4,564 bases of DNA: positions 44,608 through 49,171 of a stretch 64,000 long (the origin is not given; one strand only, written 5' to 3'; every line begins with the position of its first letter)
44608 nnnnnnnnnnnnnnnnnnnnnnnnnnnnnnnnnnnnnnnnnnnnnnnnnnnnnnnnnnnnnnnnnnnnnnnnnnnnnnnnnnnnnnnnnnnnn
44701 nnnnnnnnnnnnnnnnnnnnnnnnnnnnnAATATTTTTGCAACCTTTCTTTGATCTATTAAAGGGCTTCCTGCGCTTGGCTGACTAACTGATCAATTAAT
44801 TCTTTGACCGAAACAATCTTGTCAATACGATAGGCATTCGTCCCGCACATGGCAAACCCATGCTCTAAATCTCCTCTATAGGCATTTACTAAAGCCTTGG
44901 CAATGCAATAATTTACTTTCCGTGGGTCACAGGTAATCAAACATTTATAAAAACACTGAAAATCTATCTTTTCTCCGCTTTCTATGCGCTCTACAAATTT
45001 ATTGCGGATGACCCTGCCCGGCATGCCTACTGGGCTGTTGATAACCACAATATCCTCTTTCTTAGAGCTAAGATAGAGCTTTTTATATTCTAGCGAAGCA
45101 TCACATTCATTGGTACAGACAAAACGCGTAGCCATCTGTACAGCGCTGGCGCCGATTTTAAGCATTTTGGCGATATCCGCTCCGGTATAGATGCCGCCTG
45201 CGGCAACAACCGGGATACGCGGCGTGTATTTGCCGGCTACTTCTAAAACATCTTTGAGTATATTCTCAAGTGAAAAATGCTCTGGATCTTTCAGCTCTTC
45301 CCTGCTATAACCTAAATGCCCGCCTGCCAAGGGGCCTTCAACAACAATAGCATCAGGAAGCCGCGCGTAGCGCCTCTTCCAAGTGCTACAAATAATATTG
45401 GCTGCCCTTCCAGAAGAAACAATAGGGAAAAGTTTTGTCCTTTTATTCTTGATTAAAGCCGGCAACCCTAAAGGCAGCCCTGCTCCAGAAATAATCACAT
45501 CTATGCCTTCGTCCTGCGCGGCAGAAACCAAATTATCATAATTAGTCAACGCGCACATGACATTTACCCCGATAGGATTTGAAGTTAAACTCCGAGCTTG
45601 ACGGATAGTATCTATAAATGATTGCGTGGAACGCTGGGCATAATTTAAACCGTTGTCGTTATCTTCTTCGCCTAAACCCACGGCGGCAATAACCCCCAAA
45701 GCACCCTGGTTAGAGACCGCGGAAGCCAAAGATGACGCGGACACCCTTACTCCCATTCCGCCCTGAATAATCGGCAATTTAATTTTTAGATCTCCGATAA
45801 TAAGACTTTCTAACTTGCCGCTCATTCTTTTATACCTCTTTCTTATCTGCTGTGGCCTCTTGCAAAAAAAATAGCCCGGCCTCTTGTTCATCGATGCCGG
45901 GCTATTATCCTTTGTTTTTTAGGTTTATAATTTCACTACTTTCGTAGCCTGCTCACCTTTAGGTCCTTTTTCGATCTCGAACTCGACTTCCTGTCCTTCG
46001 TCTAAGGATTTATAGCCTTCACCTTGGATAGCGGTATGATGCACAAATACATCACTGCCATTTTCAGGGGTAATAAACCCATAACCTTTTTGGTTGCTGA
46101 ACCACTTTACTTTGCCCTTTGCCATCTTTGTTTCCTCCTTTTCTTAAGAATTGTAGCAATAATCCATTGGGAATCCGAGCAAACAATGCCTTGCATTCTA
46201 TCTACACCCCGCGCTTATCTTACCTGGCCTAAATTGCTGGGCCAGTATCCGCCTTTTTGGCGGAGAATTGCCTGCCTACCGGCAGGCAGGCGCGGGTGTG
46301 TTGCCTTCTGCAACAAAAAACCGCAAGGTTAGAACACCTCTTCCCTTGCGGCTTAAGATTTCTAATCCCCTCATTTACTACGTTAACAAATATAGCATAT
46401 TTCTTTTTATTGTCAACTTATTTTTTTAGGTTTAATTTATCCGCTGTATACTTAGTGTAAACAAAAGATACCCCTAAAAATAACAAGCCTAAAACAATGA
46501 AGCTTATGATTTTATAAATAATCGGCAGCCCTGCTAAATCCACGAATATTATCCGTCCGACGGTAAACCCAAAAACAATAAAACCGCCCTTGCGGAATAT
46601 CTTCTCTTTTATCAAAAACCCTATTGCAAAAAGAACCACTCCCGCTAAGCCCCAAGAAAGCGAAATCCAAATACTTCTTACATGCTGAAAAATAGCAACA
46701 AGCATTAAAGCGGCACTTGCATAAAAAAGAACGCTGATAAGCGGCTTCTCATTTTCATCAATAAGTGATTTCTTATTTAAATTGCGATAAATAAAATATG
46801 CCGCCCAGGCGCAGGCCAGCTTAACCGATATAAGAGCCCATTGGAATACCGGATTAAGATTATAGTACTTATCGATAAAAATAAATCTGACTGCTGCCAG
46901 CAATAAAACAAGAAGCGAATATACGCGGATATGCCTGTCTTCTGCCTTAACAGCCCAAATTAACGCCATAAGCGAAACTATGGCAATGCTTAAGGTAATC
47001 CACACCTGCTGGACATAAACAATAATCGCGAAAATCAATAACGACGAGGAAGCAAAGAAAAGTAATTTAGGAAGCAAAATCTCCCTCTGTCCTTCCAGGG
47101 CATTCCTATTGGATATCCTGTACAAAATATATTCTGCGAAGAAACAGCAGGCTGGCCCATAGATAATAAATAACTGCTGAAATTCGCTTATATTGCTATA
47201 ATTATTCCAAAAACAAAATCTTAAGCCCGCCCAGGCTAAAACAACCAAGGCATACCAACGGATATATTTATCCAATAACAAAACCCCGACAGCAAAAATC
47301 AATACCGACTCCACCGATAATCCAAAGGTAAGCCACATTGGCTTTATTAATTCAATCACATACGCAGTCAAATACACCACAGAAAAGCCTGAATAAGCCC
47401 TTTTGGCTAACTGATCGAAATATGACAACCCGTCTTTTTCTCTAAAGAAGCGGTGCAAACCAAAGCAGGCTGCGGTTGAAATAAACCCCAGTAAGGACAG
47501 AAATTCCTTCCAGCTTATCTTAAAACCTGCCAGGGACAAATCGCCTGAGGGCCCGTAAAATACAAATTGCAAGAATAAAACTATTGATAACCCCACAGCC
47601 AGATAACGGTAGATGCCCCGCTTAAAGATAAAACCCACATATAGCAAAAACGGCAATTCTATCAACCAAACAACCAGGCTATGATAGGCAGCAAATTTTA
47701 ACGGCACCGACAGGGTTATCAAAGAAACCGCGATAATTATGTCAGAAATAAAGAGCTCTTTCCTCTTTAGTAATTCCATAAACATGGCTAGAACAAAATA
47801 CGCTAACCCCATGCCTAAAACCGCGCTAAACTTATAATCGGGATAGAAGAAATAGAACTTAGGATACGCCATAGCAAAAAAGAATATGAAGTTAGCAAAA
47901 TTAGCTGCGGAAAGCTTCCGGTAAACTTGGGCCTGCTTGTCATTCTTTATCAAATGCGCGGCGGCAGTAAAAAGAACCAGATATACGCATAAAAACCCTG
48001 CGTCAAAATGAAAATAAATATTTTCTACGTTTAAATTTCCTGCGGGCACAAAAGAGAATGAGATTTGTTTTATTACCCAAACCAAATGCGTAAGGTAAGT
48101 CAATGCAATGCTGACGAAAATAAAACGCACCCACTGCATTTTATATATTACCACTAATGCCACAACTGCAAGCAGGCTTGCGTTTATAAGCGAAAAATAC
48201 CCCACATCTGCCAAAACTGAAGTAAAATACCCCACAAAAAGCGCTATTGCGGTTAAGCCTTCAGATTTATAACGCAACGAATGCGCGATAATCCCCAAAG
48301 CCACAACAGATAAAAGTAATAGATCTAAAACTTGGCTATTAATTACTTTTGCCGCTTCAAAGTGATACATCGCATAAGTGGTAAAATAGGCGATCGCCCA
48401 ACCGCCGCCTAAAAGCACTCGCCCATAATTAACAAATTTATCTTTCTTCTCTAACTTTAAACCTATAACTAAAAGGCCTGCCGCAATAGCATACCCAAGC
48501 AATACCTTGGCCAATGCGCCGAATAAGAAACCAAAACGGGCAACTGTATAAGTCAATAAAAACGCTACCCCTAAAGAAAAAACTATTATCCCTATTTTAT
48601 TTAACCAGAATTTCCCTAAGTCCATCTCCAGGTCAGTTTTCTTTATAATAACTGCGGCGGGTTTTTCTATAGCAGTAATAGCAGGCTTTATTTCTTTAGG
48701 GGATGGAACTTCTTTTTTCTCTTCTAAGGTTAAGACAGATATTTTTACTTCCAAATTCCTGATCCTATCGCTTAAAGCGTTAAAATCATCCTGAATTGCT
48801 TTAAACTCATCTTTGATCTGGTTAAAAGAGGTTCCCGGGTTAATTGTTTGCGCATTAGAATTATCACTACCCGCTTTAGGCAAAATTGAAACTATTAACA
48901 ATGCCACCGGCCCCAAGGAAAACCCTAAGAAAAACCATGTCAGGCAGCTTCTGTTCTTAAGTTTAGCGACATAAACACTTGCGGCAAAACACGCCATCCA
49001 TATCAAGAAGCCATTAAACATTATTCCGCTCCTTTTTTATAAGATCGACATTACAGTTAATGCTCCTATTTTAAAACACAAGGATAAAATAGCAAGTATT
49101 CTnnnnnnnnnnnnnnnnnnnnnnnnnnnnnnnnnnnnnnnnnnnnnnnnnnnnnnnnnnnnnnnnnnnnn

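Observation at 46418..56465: Six-subunit complex-I-like / group-4-hydrogenase-like operon with cysteine-less large subunit (Ehr-type) next to a DUF2339 giant membrane protein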

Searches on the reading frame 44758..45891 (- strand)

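Call 4: search_protein_families(library=pfam, proteins=[window:44758-45891:-], max_evalue=0.01)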
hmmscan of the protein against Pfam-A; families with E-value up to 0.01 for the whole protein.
window:44758-45891:- (377 aa): 5 families
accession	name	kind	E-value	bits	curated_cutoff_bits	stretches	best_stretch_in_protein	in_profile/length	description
PF03060.21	NMO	-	9.2e-63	213.1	28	2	118-371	102-330/331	Nitronate monooxygenase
PF00478.31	IMPDH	-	1e-08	35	25.6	1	214-268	198-250/345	IMP dehydrogenase / GMP reductase domain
PF01180.27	DHO_dh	-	3.5e-07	30.1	27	1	212-260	227-275/291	Dihydroorotate dehydrogenase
PF01070.24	FMN_dh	-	5.5e-05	22.8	24.9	1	217-258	265-306/350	FMN-dependent dehydrogenase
PF01645.23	Glu_synthase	-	0.00023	20.9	20.4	1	220-264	270-314/369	Conserved region in glutamate synthase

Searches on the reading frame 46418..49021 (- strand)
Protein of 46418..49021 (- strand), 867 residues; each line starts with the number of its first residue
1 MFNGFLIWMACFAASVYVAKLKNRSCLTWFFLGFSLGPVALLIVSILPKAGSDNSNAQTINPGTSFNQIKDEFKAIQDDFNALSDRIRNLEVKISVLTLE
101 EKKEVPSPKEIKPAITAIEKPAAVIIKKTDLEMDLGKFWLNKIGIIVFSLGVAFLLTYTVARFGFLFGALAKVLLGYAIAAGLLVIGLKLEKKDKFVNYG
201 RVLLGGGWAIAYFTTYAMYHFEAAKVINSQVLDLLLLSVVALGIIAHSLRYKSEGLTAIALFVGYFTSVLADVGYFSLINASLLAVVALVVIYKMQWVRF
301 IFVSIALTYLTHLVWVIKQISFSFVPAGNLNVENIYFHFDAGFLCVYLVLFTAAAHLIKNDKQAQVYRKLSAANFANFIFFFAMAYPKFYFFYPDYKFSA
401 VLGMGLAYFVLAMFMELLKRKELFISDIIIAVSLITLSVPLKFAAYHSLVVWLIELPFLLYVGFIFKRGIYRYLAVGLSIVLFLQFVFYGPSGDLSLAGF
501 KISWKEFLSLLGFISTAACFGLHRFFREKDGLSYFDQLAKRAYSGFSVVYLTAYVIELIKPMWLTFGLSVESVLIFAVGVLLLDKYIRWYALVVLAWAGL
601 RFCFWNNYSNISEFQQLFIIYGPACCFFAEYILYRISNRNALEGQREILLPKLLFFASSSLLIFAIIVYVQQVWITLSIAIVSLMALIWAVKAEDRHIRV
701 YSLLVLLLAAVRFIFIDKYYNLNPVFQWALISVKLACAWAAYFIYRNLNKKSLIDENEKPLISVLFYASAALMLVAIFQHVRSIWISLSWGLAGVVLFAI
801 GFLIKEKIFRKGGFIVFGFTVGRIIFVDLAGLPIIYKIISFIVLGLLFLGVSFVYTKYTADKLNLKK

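Call 4: search_protein_families(library=pfam, proteins=[window:46418-49021:-], max_evalue=0.01)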
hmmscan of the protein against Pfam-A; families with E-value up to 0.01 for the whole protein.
window:46418-49021:- (867 aa): 1 family
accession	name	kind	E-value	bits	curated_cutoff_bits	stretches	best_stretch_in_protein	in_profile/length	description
PF10101.14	DUF2339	-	2e-45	156.2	33.6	1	139-857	4-658/659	Predicted membrane protein (DUF2339)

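Call 5: search_protein_families(library=ncbifam, proteins=[window:46418-49021:-], max_evalue=0.01)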
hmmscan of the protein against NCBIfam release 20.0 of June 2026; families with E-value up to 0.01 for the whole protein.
window:46418-49021:- (867 aa): 0 families

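Call 70: find_homologous_proteins(query=window:46418-49021:-, max_evalue=1e-10)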
Query window:46418-49021:- (867 aa): 140 proteins with E <= 1e-10 among 8000 candidates; the best 120 are listed.
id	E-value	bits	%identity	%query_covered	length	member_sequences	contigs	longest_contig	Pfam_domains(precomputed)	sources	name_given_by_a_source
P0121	0.0e+0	1870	100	100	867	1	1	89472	PF10101.15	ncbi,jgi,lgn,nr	ncbi:MAG: DUF2339 domain-containing protein [Candidatus Omnitrophica bacterium]|jgi:uncharacterized 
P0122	0.0e+0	1205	64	98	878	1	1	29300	PF10101.15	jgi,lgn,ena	-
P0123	0.0e+0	1195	64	100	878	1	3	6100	PF10101.15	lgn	-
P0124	0.0e+0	1188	63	99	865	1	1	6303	PF10101.15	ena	-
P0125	0.0e+0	1120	60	100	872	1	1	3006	PF10101.15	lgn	-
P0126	0.0e+0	1114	60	99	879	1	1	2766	PF10101.15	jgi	jgi:uncharacterized membrane protein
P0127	0.0e+0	1111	60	99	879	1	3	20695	PF10101.15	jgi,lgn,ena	-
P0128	0.0e+0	1104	60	98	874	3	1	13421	PF10101.15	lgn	-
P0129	0.0e+0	1084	58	99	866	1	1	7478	PF10101.15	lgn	-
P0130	0.0e+0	1068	59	99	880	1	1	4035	PF10101.15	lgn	-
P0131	0.0e+0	1058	58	99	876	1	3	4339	PF10101.15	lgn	-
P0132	0.0e+0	1052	58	99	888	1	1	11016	PF10101.15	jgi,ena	-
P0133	0.0e+0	1048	58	99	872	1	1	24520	PF10101.15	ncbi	ncbi:MAG: DUF2339 domain-containing protein [Candidatus Omnitrophota bacterium]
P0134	0.0e+0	1044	59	95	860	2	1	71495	PF10101.15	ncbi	-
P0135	0.0e+0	1035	57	99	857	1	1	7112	PF10101.15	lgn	-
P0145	1.2e-256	873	49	99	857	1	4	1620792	PF10101.15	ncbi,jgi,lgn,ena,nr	ncbi:MAG TPA: DUF2339 domain-containing protein [Candidatus Omnitrophota bacterium]|nr:DUF2339 domai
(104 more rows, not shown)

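Call 71: find_encoding_contigs(protein=P0122, flank=9000, max_places=1)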
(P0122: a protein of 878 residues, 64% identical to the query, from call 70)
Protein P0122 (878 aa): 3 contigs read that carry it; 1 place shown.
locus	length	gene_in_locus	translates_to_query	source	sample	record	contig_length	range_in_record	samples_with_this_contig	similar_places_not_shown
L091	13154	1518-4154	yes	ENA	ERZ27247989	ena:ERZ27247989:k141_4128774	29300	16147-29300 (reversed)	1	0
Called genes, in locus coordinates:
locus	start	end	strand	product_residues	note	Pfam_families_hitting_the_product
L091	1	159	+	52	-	?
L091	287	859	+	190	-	PF01909:NTP_transf_2 (weak), PF18765:Polbeta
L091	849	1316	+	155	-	PF05168:HEPN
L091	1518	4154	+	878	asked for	PF10101:DUF2339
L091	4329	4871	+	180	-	PF00989:PAS (weak), PF08448:PAS_4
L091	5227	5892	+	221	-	PF12705:PDDEXK_1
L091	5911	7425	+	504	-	PF00089:Trypsin, PF13365:Trypsin_2, PF00595:PDZ (faint), PF13180:PDZ_2, PF17820:PDZ_6 (faint), PF17815:PDZ_3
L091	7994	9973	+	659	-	PF00989:PAS, PF13188:PAS_8, PF13426:PAS_9, PF00989:PAS, PF13426:PAS_9, PF00989:PAS, PF08448:PAS_4, PF13426:PAS_9, +4 more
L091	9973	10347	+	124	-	PF00072:Response_reg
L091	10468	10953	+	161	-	PF08281:Sigma70_r4_2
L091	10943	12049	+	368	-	PF13490:zf-HC2 (weak)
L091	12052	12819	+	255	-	PF00072:Response_reg, PF20274:cREC_REC (faint), PF00072:Response_reg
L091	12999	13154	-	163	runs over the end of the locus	-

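Call 72: find_encoding_contigs(protein=P0134, flank=9000, max_places=1)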
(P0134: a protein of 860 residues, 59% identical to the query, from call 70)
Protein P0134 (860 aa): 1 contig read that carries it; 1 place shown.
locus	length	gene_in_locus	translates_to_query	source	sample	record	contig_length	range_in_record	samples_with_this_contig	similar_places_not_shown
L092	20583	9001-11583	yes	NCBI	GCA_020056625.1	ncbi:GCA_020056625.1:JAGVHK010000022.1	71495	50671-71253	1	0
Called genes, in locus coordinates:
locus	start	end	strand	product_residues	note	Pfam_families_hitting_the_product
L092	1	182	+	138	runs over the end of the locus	PF01951:Archease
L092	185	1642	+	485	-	PF01139:RtcB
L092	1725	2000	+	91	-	-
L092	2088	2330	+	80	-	-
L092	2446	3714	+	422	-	PF02403:Seryl_tRNA_N, PF00587:tRNA-synt_2b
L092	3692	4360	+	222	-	-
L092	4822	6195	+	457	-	PF00437:T2SSE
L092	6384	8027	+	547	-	-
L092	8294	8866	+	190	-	PF18920:DUF5671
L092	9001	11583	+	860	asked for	PF10101:DUF2339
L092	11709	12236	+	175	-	-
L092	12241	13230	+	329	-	PF09925:DUF2157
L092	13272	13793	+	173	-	-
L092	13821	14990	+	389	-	PF13231:PMT_2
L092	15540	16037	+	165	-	PF00383:dCMP_cyt_deam_1, PF14437:MafB19-deam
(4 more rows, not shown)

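Call 73: find_encoding_contigs(protein=P0133, flank=9000, max_places=1)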
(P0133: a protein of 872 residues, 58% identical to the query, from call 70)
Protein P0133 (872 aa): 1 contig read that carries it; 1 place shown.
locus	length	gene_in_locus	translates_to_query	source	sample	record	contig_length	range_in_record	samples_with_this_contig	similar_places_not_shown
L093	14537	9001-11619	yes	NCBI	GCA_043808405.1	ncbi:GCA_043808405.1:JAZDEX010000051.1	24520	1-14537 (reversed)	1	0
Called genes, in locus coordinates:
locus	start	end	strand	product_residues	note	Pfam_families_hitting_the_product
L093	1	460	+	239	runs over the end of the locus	PF04055:Radical_SAM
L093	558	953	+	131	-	-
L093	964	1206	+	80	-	-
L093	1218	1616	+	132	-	PF09394:Inhibitor_I42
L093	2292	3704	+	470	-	-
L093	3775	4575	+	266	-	PF01145:Band_7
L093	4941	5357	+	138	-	PF01951:Archease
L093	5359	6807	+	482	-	PF01139:RtcB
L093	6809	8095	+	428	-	PF02403:Seryl_tRNA_N, PF00587:tRNA-synt_2b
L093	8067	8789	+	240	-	-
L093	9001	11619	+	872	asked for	PF10101:DUF2339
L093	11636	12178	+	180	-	PF09835:DUF2062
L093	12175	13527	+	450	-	PF05170:AsmA, PF05359:DUF748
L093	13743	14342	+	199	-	PF01966:HD (weak)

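Call 74: find_encoding_contigs(protein=P0145, flank=9000, max_places=1)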
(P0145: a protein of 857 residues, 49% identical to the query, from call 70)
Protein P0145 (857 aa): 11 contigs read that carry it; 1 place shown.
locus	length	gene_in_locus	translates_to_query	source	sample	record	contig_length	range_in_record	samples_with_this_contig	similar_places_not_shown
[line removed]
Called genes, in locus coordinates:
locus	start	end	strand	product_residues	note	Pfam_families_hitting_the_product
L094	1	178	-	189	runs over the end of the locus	-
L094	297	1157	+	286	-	-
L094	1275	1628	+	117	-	-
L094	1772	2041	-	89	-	-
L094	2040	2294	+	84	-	PF00462:Glutaredoxin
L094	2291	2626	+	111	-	PF02943:FeThRed_B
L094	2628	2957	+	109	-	PF00355:Rieske, PF13806:Rieske_2, PF22543:Rieske_4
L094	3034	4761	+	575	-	PF05170:AsmA, PF05359:DUF748, PF13116:YhdP, PF05170:AsmA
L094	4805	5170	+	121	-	-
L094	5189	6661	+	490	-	PF00773:RNB, PF18614:RNase_II_C_S1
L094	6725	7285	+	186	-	PF07638:Sigma70_ECF, PF04542:Sigma70_r2, PF08281:Sigma70_r4_2, PF04545:Sigma70_r4, PF13384:HTH_23 (weak)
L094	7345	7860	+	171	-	PF13490:zf-HC2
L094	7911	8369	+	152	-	PF13801:Metal_resist, PF07813:LTXXQ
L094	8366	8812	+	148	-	-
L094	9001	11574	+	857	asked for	PF10101:DUF2339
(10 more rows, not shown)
